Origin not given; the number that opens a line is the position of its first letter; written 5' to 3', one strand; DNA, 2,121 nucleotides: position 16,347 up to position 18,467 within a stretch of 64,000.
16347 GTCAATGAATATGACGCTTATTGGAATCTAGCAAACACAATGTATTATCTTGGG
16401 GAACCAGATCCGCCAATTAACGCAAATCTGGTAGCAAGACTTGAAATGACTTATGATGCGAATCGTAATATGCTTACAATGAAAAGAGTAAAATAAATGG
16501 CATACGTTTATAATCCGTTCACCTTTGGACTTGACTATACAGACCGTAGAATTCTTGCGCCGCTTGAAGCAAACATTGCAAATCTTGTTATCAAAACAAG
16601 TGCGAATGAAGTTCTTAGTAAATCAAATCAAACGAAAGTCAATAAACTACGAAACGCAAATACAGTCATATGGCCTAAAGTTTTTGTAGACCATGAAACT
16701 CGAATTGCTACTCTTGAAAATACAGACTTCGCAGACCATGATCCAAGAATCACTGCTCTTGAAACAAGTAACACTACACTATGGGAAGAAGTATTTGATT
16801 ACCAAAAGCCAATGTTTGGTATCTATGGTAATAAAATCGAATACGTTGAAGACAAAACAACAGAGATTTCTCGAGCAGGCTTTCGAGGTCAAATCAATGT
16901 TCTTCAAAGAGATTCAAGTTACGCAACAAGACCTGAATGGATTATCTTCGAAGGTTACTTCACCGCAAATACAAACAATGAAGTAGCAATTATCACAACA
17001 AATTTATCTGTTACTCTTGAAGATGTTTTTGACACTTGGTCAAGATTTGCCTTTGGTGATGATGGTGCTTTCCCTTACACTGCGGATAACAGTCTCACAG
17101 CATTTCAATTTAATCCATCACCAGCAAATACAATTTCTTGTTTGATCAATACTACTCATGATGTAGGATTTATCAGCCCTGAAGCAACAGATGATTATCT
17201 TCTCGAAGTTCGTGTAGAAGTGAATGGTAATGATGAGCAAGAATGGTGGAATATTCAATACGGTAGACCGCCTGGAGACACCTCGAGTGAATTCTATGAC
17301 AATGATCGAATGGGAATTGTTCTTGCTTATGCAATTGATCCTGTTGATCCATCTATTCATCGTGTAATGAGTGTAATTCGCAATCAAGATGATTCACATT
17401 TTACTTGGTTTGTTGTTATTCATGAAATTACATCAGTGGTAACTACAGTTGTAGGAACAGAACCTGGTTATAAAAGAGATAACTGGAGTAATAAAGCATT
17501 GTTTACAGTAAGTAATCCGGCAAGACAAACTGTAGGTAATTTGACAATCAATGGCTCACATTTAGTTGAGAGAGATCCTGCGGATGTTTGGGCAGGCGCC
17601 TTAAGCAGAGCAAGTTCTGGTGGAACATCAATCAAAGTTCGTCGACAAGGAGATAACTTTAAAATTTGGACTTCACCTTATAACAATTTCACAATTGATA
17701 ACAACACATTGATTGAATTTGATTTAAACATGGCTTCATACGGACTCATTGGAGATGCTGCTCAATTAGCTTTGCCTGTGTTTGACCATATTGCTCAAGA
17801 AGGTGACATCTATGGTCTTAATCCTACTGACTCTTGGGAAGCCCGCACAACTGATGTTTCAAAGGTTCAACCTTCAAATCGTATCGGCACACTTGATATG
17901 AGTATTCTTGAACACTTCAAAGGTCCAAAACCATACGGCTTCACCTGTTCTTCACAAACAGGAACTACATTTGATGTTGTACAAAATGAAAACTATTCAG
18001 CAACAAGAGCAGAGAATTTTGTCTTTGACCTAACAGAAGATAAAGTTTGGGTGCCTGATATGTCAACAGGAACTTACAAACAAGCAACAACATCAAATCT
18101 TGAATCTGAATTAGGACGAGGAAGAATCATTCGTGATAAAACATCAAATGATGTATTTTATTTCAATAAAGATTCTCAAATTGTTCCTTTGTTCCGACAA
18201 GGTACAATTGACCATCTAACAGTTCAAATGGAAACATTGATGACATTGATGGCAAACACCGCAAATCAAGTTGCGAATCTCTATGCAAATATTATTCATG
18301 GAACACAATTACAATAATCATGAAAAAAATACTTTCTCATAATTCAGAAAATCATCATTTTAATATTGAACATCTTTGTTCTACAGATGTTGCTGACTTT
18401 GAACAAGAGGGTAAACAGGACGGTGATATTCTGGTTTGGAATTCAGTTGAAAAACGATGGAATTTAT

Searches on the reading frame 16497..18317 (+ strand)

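Call 10: search_protein_families(library=phrogs, proteins=[window:16497-18317:+], max_evalue=0.00001)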
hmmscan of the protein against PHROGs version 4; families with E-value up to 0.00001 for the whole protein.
window:16497-18317:+ (606 aa): 3 families
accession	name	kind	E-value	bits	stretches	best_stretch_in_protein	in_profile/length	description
phrog_33406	-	tail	1.3e-13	51.1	1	126-247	284-403/651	tail fiber protein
phrog_36886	-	unknown function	2.8e-13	50.4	2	448-564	470-579/605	-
phrog_21285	-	head and packaging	9.3e-13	47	1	155-410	838-1034/2143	virion structural protein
